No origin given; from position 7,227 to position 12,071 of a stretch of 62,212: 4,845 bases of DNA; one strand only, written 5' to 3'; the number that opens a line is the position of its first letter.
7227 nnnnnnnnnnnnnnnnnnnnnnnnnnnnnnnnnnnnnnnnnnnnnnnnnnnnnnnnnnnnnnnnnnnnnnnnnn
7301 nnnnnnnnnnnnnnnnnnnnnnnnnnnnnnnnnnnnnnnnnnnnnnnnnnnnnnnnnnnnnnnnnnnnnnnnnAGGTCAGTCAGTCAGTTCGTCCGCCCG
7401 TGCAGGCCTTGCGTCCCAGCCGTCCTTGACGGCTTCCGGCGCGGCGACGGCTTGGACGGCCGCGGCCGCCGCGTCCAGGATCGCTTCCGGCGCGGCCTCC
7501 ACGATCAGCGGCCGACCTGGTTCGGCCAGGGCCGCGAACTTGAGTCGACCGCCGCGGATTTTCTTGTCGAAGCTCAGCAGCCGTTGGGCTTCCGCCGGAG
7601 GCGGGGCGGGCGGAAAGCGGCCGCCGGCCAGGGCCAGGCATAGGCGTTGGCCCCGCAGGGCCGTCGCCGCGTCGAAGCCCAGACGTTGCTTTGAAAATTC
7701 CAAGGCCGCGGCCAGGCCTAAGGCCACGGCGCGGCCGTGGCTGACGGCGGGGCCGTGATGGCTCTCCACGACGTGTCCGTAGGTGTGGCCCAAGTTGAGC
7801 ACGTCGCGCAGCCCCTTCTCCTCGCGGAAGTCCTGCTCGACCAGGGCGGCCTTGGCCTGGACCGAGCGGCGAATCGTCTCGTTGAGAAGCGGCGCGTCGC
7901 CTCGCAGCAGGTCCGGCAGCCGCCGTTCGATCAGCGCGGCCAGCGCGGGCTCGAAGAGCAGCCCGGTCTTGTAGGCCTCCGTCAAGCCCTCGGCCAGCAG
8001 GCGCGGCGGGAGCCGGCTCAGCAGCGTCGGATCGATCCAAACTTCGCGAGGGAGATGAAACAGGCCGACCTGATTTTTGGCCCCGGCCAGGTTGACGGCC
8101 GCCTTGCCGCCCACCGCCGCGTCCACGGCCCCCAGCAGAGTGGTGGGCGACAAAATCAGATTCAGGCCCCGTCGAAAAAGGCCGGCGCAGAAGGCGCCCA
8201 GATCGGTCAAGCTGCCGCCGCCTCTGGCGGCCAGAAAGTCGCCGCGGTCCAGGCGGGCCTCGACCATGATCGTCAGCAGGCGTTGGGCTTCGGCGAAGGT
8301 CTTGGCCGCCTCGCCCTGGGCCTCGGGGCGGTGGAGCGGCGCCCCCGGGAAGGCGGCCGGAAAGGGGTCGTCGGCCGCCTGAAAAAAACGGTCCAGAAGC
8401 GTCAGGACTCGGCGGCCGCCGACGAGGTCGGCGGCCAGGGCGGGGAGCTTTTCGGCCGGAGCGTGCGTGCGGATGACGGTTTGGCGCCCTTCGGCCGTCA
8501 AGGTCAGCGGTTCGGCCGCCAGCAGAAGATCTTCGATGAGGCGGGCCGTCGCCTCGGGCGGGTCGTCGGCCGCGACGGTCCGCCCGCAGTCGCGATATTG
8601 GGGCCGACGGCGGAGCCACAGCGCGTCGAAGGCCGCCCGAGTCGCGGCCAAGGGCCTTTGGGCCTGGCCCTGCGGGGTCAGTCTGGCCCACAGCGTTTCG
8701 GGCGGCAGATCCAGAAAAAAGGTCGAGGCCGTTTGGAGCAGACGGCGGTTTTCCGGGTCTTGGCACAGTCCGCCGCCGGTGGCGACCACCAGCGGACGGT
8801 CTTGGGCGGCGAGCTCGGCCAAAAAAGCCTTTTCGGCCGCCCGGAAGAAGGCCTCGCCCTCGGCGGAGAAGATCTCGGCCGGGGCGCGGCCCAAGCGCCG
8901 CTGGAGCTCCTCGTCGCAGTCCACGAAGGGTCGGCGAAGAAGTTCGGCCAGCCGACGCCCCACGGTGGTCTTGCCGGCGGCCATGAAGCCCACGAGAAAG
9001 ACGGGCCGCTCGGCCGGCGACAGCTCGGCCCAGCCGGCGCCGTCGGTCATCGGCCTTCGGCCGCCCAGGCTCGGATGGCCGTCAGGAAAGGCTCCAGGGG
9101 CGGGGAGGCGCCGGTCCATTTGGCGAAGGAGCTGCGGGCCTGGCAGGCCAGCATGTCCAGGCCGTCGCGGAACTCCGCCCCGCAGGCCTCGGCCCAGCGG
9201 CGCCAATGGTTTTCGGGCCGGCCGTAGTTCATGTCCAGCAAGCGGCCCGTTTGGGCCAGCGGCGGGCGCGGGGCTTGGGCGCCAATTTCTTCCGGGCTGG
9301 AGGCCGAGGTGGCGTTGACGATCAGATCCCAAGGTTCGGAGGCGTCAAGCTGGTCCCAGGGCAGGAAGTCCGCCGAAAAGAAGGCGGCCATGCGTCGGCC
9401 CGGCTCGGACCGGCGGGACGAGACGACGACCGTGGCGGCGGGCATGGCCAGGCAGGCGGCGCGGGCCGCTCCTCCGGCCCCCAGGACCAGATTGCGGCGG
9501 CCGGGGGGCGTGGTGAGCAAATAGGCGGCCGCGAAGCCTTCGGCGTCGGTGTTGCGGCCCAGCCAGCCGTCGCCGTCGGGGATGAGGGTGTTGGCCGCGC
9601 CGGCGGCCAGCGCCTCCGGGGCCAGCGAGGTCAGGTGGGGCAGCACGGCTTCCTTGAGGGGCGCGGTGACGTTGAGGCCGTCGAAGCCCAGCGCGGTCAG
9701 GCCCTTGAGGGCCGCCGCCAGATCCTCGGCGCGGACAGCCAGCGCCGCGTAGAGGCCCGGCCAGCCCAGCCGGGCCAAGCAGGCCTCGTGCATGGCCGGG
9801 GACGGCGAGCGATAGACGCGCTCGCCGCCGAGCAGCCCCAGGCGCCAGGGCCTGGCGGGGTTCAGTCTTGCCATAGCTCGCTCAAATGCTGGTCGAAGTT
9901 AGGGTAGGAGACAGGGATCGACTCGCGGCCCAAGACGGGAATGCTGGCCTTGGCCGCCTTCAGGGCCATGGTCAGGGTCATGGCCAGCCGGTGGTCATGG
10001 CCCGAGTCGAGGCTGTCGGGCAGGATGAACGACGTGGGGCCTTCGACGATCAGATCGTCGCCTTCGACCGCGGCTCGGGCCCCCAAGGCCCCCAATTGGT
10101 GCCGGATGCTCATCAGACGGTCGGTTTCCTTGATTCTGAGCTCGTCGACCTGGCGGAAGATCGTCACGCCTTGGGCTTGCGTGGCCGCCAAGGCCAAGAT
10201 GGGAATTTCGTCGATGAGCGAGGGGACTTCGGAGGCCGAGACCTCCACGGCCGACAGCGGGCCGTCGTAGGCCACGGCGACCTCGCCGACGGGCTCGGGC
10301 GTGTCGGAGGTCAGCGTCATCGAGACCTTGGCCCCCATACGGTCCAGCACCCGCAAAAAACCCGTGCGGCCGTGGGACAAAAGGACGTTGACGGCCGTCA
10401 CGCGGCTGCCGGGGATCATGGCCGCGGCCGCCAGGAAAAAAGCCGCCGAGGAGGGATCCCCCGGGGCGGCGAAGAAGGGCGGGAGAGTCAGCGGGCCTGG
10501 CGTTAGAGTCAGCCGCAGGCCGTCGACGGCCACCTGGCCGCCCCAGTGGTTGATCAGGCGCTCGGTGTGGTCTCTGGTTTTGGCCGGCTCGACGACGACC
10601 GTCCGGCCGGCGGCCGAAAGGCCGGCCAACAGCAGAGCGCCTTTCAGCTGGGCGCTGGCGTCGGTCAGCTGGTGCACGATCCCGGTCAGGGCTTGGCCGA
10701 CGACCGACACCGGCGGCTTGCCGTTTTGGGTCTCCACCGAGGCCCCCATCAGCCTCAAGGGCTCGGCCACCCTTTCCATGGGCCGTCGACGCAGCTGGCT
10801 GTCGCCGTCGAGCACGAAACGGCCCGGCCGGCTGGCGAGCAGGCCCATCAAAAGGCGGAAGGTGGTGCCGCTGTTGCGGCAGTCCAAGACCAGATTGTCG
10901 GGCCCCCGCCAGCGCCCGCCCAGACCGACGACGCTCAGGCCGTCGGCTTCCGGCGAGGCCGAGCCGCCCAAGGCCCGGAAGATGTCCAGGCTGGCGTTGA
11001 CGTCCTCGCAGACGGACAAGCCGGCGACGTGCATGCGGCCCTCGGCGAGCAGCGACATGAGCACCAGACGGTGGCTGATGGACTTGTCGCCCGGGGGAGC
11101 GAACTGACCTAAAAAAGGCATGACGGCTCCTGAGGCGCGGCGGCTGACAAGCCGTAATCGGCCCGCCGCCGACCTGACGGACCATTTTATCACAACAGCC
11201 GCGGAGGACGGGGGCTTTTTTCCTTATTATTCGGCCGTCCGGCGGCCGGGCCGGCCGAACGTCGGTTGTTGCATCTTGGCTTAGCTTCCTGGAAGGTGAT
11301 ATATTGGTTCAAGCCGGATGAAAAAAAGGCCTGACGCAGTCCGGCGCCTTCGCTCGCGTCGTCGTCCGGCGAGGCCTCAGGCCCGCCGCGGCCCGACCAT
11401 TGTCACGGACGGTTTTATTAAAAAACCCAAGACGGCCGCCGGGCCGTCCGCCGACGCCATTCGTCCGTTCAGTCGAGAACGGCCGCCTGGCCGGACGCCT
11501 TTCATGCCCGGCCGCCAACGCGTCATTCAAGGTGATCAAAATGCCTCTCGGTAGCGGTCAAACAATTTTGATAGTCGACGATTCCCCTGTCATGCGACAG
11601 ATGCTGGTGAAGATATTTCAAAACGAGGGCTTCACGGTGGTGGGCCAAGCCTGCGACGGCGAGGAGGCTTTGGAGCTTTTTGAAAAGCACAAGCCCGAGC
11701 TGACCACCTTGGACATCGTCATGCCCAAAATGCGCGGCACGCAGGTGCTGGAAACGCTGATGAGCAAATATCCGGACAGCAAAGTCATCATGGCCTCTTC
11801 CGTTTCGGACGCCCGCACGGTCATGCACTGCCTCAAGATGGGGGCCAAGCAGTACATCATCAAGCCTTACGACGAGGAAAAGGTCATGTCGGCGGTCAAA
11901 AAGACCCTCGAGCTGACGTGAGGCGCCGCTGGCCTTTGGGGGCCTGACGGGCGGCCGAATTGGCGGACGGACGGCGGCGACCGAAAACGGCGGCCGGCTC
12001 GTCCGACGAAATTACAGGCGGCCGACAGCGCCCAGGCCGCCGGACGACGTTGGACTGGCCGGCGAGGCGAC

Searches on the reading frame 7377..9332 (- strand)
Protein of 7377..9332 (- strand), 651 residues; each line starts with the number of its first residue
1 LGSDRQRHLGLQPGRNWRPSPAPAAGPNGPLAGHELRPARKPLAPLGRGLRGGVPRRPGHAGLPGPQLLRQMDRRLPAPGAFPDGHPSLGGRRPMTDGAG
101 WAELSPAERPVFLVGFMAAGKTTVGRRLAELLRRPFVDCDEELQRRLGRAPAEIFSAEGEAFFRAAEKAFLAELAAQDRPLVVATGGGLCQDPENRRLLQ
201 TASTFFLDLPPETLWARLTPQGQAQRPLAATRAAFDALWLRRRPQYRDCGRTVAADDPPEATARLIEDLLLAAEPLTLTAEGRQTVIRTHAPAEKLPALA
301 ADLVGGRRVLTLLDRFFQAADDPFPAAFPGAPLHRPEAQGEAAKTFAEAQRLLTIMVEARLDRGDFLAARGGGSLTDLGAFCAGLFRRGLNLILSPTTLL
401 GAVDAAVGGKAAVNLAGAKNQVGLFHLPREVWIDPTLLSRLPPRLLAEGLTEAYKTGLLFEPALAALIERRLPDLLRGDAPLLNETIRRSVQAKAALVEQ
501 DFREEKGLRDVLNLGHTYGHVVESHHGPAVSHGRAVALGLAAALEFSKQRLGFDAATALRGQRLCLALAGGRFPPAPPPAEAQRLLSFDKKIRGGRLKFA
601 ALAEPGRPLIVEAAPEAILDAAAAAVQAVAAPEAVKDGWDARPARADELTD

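Call 65: search_protein_families(library=pfam, proteins=[window:7377-9332:-], max_evalue=0.0001)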
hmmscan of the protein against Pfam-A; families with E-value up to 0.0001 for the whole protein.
window:7377-9332:- (651 aa): 5 families
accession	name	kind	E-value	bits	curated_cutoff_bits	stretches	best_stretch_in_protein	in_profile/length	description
PF01202.28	SKI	-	1.5e-35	123.1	22.1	1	117-257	1-143/159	Shikimate kinase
PF01761.26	DHQ_synthase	-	3e-32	111.1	24.2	1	339-446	6-113/115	3-dehydroquinate synthase N-terminal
PF24621.2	DHQS_C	-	5e-28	98.3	27.6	1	449-567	1-119/144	3-dehydroquinate synthase C-terminal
PF13238.12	AAA_18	-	3.4e-06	28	29.4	1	111-222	1-112/128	AAA domain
PF13671.12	AAA_33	-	1.5e-05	25.8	27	1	111-238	2-136/143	AAA domain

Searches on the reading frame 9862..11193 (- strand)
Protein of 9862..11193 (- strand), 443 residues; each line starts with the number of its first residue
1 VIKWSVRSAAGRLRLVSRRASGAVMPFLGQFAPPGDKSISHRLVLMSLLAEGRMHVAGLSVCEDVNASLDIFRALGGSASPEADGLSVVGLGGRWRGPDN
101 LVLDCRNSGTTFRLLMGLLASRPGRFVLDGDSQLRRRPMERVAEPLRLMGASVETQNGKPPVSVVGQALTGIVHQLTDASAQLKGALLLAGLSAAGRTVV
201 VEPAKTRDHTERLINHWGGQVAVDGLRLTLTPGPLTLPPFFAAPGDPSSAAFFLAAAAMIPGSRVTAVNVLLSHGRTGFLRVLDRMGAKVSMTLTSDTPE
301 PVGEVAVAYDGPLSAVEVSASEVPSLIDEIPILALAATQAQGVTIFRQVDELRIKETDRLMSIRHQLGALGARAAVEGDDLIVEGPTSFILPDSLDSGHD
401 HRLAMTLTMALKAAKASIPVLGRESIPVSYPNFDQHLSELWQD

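Call 65: search_protein_families(library=pfam, proteins=[window:9862-11193:-], max_evalue=0.0001)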
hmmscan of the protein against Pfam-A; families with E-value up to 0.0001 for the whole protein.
window:9862-11193:- (443 aa): 1 family
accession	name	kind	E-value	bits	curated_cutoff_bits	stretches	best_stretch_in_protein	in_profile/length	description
PF00275.25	EPSP_synthase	-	4.4e-85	286.4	22.8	1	29-437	9-417/417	EPSP synthase (3-phosphoshikimate 1-carboxyvinyltransferase)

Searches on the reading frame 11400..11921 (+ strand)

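Call 65: search_protein_families(library=pfam, proteins=[window:11400-11921:+], max_evalue=0.0001)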
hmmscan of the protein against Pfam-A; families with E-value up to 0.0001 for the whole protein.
window:11400-11921:+ (173 aa): 1 family
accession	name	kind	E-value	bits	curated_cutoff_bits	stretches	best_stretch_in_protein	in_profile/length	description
PF00072.30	Response_reg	-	1.1e-29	103.3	30.2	1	56-167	1-111/111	Response regulator receiver domain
